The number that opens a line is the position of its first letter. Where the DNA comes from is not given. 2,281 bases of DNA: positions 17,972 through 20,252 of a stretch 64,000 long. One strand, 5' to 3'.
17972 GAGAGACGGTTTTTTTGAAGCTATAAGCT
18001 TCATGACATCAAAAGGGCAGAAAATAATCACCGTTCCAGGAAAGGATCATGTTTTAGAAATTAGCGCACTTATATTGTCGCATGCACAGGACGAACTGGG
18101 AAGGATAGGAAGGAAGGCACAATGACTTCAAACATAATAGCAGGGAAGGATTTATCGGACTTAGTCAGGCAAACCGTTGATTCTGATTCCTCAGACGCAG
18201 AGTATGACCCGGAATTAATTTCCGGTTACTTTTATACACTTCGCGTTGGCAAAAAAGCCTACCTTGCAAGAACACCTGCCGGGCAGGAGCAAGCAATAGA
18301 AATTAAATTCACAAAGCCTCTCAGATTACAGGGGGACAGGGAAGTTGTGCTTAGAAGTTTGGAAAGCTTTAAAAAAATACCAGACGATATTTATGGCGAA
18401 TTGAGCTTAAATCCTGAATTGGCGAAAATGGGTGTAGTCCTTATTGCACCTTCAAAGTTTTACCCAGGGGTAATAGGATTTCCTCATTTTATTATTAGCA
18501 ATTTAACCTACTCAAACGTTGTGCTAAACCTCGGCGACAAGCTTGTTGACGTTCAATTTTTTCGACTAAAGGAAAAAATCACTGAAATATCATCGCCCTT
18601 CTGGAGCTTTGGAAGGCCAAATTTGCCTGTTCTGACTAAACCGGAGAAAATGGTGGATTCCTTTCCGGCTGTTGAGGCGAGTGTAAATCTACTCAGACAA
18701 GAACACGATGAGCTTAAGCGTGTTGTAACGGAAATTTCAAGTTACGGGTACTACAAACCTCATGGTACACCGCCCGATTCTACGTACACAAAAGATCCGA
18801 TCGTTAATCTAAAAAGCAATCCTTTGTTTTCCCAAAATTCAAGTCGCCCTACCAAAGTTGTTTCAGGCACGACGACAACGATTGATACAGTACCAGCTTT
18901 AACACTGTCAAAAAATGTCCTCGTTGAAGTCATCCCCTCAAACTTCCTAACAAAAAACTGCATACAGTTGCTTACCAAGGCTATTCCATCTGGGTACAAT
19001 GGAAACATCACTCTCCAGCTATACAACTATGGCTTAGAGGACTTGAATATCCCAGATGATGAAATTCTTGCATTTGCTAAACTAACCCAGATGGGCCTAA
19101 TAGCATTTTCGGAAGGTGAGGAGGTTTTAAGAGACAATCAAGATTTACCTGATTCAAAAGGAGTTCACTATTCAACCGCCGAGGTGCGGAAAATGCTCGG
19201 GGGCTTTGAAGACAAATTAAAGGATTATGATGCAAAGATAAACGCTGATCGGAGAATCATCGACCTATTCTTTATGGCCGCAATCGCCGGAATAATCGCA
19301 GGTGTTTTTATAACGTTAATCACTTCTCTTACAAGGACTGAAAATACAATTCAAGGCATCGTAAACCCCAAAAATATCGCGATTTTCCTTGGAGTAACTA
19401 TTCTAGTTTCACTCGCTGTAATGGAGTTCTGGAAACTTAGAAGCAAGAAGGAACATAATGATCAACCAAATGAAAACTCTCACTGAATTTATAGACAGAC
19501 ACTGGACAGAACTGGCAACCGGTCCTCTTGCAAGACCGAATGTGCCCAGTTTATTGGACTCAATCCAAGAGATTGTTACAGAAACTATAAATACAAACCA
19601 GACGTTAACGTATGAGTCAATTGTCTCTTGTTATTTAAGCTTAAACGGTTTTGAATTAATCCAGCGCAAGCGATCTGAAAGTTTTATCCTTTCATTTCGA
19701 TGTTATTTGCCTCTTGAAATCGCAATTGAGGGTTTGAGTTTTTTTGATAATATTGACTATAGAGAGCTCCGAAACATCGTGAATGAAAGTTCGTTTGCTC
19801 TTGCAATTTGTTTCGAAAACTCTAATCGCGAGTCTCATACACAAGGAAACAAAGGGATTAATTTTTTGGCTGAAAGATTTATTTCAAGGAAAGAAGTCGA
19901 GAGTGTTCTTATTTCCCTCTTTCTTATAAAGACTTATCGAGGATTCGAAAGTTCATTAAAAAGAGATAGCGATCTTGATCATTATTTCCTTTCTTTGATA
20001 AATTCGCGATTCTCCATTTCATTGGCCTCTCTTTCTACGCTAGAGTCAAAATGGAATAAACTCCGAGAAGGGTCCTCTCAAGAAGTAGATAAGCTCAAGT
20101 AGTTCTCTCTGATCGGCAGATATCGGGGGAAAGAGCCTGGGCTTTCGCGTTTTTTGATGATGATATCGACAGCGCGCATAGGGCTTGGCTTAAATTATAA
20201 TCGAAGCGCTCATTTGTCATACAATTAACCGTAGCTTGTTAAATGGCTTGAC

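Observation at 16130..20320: Low-GC four-gene operon of pyrimidine-nucleotide-fold proteins: candidate undescribed nucleotide-sensing or nucleotide-depleting defence module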

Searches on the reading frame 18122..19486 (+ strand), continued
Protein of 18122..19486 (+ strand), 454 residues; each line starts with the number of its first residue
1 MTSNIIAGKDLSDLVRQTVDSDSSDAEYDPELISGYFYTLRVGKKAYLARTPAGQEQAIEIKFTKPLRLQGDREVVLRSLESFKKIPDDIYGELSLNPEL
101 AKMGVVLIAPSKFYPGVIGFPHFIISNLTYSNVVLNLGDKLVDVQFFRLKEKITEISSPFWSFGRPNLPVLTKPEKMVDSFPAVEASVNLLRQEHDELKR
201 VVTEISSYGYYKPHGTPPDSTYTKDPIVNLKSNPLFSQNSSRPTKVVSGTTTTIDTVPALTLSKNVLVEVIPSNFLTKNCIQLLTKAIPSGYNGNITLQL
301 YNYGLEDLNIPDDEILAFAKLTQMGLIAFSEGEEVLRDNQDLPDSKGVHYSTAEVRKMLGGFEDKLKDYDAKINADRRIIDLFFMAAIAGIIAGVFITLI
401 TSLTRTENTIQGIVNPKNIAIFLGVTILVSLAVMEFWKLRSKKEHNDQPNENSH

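Call 98: find_encoding_contigs(protein=P0029, flank=6000, max_places=2)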
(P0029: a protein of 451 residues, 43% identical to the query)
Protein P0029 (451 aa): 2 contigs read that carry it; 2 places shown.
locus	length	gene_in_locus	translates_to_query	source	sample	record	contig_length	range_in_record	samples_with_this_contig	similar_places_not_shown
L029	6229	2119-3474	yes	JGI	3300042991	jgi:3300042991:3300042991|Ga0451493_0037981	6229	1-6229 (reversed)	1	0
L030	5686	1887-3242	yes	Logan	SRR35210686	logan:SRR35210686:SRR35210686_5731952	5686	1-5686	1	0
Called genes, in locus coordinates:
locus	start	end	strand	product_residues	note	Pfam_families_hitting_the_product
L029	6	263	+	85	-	PF01424:R3H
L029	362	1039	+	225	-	PF02223:Thymidylate_kin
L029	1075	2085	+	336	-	PF02223:Thymidylate_kin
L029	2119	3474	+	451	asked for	PF22769:DCD, PF00692:dUTPase (weak), PF22769:DCD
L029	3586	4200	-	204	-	-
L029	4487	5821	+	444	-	PF03477:ATP-cone, PF00485:PRK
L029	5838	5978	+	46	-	-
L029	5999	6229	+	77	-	?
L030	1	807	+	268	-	?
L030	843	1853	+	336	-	PF02223:Thymidylate_kin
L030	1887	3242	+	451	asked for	PF22769:DCD, PF00692:dUTPase (weak), PF22769:DCD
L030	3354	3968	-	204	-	-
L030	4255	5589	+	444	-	PF03477:ATP-cone, PF00485:PRK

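Call 107: fold_search(model_id=the predicted structure, library=viral)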
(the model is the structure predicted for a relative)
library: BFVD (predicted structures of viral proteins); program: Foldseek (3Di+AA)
matches with E <= 10: 963; with E <= 0.001: 88
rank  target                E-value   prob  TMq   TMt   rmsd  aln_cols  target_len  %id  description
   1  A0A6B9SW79            1.6e-10  1.00  0.30  0.71   3.4       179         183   16  (no name in the UniProt tables at hand)
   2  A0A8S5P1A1            2.7e-08  1.00  0.25  0.56   1.9       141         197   20  dCTP deaminase dUTPase [Myoviridae sp. ctLnO19]
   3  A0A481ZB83            1.2e-07  1.00  0.30  0.47  18.4       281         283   13  Uncharacterized protein [Pithovirus LCPAC304]
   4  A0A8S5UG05            1.5e-07  1.00  0.25  0.46   1.9       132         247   17  dCTP deaminase dUTPase [Myoviridae sp. ctshb19]
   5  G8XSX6                4.9e-07  1.00  0.18  0.24  16.4       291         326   12  Deoxyuridine triphosphatase [Saimiriine betaherpesvirus 4]
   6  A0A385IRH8            1.0e-06  1.00  0.28  0.59   7.9       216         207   12  (no name in the UniProt tables at hand)
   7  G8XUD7                1.1e-06  1.00  0.18  0.19  18.4       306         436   10  Deoxyuridine triphosphatase [Aotine betaherpesvirus 1]
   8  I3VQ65                1.3e-06  1.00  0.19  0.24  17.6       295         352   12  B72 [miniopterid betaherpesvirus 1]
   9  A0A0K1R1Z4            1.5e-06  1.00  0.19  0.20  27.9       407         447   10  dUTP diphosphatase [Testudinid alphaherpesvirus 3]
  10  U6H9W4                1.6e-06  1.00  0.18  0.23  19.6       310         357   11  GP72 [Caviid herpesvirus 2 str. CIDMTR]
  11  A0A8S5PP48            2.0e-06  1.00  0.29  0.59   2.7       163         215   12  dCTP deaminase dUTPase [Myoviridae sp. ctwwN25]
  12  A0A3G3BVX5            2.0e-06  1.00  0.27  0.57   7.9       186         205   14  Deoxycytidine triphosphate deaminase [Bacillus phage vB_BboS-125]
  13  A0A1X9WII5            3.1e-06  1.00  0.19  0.18  24.1       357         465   10  (no name in the UniProt tables at hand)
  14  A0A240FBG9            3.3e-06  1.00  0.20  0.21  28.2       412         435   12  dUTP diphosphatase [red squirrel adenovirus 1]
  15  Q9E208                4.3e-06  1.00  0.18  0.20  25.4       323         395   13  dUTPase [Cercopithecine herpesvirus 9 (strain DHV)]
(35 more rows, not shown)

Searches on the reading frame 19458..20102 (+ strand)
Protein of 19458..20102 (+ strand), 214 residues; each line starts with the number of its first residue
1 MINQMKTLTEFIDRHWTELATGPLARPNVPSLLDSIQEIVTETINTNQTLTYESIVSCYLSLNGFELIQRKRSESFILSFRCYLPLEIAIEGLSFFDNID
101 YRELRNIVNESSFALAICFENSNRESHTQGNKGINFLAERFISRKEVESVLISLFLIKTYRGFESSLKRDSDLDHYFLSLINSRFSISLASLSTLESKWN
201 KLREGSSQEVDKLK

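Call 3: search_protein_families(library=pfam, proteins=[window:19458-20102:+], max_evalue=1)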
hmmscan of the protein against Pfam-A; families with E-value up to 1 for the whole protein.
window:19458-20102:+ (214 aa): 1 family
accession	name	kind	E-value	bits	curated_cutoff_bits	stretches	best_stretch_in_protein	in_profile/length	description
PF04844.18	Ovate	-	0.087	13.3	25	1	34-64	10-39/58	Transcriptional repressor, ovate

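Call 4: search_protein_families(library=padloc, proteins=[window:19458-20102:+], max_evalue=1)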
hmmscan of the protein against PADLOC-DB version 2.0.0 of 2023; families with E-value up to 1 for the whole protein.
window:19458-20102:+ (214 aa): 0 families

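Call 5: search_protein_families(library=ncbifam, proteins=[window:19458-20102:+], max_evalue=1)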
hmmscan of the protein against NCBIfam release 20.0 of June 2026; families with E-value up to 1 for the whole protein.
window:19458-20102:+ (214 aa): 0 families

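Call 6: search_protein_families(library=phrogs, proteins=[window:19458-20102:+], max_evalue=1)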
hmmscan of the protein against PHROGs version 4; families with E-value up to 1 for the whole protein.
window:19458-20102:+ (214 aa): 0 families

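Call 32: search_solved_structures(query=window:19458-20102:+, max_evalue=10, show_alignments=0)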
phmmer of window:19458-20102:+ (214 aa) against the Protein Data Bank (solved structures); distinct sequences matched with E-value up to 10: 1.
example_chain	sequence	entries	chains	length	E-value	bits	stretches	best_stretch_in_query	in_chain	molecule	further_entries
8skj_A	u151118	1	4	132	1.5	11.5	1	161-204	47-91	NbA1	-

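Call 63: find_homologous_proteins(query=A3, max_evalue=0.001)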
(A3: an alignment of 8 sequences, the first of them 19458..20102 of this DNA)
Query A3 (8 sequences) (214 aa, profile of the alignment): 3 proteins with E <= 0.001 among 5715 candidates.
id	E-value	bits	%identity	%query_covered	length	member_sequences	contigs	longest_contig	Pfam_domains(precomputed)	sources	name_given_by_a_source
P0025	9.3e-63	230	22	19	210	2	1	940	-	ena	-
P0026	1.2e-60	223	100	100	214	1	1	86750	-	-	-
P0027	3.3e-49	185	-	-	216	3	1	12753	-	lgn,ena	-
